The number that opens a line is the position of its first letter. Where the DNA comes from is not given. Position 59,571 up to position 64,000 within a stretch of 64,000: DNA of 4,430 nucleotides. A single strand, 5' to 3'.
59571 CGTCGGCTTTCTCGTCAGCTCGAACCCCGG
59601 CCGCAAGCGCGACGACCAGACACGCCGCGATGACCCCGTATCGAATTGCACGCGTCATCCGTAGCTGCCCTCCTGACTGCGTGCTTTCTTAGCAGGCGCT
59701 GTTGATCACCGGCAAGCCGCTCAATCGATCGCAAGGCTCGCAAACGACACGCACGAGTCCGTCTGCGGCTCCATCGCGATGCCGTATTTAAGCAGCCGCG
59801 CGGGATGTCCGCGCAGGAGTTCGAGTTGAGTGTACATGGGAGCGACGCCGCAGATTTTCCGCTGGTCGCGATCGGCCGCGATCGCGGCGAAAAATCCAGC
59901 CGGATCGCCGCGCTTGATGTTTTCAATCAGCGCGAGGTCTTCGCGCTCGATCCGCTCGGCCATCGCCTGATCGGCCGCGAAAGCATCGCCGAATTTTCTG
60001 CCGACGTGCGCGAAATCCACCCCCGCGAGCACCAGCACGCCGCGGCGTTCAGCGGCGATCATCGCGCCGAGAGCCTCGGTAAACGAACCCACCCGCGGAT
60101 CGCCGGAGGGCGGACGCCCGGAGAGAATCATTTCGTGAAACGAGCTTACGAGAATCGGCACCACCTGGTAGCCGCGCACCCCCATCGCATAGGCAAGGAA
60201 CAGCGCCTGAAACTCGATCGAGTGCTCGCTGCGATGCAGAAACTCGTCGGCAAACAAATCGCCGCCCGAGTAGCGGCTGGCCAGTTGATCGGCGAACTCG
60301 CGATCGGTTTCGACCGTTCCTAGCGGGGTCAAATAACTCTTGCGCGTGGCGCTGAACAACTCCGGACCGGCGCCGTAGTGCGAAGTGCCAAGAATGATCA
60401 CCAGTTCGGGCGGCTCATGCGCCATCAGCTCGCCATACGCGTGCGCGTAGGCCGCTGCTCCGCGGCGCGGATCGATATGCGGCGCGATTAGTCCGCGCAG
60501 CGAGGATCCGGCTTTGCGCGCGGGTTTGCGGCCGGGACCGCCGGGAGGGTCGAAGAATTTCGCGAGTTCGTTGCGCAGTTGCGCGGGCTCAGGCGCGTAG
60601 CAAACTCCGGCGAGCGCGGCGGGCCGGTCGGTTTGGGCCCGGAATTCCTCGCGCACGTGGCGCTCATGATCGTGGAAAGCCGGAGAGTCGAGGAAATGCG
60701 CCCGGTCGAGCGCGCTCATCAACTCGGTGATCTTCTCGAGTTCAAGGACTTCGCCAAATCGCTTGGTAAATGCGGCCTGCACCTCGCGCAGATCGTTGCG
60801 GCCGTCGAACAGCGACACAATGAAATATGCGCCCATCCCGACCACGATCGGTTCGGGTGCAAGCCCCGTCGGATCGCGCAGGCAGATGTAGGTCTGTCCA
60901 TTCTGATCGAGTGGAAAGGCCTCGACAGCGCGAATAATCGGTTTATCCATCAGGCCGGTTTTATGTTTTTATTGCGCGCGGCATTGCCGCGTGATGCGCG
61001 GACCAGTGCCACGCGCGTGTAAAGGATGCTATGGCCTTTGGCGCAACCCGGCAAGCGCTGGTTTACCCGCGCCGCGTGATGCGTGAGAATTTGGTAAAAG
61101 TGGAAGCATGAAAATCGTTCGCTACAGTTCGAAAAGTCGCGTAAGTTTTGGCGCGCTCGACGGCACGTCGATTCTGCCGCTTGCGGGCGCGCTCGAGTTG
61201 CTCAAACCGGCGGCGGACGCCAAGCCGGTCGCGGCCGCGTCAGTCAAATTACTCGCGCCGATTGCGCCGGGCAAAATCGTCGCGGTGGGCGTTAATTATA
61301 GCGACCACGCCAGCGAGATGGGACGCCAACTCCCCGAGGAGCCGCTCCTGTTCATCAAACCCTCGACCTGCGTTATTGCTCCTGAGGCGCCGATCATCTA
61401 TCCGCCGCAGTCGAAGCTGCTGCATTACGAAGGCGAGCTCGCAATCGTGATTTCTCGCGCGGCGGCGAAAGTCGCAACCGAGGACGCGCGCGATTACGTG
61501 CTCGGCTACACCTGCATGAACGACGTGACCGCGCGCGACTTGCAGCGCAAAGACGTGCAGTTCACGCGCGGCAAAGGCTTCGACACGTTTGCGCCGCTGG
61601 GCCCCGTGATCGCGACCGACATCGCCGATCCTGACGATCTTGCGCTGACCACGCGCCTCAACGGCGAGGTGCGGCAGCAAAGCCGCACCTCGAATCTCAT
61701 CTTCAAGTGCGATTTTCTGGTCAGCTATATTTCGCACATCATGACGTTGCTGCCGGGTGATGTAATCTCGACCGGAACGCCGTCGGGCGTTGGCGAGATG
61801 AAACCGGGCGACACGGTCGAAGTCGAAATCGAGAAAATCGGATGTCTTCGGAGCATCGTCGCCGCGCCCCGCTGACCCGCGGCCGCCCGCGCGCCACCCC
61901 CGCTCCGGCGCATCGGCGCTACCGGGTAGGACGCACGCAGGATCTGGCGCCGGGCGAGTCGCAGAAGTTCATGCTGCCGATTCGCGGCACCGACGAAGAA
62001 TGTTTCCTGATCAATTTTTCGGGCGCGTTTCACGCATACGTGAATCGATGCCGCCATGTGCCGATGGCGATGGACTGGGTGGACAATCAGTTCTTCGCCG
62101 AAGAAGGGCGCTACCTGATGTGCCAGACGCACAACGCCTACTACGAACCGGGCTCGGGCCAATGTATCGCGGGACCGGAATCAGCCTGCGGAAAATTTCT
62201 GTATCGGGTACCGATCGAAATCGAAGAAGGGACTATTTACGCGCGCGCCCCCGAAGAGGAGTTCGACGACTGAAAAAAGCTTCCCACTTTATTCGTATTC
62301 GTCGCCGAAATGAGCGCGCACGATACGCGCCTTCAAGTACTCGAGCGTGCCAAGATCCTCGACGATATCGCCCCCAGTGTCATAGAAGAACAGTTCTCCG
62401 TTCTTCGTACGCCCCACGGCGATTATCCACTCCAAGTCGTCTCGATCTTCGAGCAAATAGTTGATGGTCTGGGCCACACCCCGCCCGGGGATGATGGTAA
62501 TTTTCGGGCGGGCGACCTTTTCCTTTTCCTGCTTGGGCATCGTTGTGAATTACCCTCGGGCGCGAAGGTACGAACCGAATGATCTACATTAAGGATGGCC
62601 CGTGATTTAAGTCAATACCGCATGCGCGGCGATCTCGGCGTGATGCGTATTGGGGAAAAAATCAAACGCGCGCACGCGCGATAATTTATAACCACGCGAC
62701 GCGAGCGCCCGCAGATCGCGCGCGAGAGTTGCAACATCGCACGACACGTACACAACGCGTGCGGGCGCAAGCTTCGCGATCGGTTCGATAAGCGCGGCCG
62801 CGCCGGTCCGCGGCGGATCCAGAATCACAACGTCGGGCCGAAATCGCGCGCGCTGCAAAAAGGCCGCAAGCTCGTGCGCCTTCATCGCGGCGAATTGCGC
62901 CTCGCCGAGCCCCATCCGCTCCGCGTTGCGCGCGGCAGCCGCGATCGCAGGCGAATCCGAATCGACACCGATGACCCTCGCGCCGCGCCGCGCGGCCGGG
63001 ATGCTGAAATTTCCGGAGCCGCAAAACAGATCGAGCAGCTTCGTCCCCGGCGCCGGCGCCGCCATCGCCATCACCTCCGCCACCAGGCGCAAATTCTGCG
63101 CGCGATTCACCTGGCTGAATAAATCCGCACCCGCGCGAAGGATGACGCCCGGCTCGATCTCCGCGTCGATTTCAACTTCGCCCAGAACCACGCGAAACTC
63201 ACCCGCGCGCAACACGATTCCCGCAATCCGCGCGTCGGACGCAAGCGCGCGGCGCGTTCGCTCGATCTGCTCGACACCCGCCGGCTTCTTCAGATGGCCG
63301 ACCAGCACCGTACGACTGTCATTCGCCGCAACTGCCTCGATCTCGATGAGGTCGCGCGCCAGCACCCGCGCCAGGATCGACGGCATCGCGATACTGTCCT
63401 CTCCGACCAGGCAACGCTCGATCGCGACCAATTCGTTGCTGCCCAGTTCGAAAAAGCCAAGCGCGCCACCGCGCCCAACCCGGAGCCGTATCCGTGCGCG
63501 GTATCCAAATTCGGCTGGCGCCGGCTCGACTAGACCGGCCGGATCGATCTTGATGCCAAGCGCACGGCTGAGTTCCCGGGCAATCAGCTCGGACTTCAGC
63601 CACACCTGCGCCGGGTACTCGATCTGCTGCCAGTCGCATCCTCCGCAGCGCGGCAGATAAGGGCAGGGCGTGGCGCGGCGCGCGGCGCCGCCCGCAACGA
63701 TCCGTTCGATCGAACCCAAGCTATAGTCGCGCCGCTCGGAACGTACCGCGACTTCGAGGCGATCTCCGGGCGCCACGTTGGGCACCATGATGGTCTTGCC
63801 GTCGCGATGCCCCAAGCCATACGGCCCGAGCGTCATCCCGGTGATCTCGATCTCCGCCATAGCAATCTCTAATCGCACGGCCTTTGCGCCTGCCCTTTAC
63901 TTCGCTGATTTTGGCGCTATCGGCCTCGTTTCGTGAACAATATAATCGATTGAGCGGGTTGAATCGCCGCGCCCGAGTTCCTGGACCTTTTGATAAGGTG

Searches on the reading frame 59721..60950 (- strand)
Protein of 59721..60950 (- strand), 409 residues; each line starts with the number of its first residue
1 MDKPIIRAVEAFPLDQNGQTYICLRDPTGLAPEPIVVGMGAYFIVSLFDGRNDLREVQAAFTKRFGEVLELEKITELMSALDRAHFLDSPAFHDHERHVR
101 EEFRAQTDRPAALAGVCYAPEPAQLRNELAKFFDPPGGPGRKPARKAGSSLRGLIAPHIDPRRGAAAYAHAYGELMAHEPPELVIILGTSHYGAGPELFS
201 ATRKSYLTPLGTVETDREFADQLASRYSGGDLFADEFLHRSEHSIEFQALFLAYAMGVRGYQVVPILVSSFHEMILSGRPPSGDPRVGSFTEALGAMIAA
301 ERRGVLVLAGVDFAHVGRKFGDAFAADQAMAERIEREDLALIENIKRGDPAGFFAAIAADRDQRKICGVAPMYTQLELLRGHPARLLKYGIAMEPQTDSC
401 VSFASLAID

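Call 71: search_protein_families(library=pfam, proteins=[window:59721-60950:-], max_evalue=0.0001)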
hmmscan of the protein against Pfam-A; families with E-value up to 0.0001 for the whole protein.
window:59721-60950:- (409 aa): 1 family
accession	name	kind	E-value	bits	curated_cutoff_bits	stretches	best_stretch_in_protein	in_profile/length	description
PF01875.22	Memo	-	2.3e-42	145.5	27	1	111-406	2-268/269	Memo-like protein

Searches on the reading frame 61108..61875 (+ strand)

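Call 71: search_protein_families(library=pfam, proteins=[window:61108-61875:+], max_evalue=0.0001)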
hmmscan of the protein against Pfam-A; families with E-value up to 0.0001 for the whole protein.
window:61108-61875:+ (255 aa): 2 families
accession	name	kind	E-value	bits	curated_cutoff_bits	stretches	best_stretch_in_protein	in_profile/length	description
PF01557.24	FAA_hydrolase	-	8.3e-71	238.5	23.9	1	56-251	1-213/214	Fumarylacetoacetate (FAA) hydrolase C-terminal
PF10370.14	Rv2993c-like_N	-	9.2e-09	36.5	21.3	1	1-51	1-50/50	Rv2993c-like, N-terminal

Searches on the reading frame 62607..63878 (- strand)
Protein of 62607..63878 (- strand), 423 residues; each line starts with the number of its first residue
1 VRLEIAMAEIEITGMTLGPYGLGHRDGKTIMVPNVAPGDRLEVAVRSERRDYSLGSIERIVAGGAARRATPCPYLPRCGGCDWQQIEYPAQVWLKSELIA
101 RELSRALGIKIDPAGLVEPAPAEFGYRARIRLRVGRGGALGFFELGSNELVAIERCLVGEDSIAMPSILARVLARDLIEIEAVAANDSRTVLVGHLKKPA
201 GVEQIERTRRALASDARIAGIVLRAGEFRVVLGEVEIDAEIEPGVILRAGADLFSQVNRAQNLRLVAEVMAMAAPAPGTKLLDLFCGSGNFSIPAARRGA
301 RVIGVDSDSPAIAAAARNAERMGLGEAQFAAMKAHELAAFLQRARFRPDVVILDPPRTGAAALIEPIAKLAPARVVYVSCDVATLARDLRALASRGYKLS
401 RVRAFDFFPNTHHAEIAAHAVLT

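Call 71: search_protein_families(library=pfam, proteins=[window:62607-63878:-], max_evalue=0.0001)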
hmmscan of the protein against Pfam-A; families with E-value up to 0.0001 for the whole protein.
window:62607-63878:- (423 aa): 9 families
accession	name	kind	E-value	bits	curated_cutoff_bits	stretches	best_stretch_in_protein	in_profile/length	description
PF05958.17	tRNA_U5-meth_tr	-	9.7e-22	77.9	23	1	221-416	143-350/357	tRNA (Uracil-5-)-methyltransferase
PF03602.21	Cons_hypoth95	-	5.6e-11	42.9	24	1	277-378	41-150/182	Conserved hypothetical protein 95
PF13847.12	Methyltransf_31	-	3.5e-10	40.2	27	1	277-354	3-81/145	Methyltransferase domain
PF13649.12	Methyltransf_25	-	7.5e-09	36.6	27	1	282-338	2-59/97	Methyltransferase domain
PF09445.16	Methyltransf_15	-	1.6e-07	31.4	22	1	280-359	3-83/165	RNA cap guanine-N2 methyltransferase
PF01170.24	UPF0020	-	1.8e-06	28.3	22.3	1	269-356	20-130/197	RMKL-like, methyltransferase domain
PF06325.19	PrmA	-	2.1e-06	27.9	22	1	277-338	161-222/296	Ribosomal protein L11 methyltransferase (PrmA)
PF08241.18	Methyltransf_11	-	2.9e-05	25.1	21.2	1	282-337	1-54/95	Methyltransferase domain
PF05175.20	MTS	-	4.8e-05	23.5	23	1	254-356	11-107/170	Methyltransferase small domain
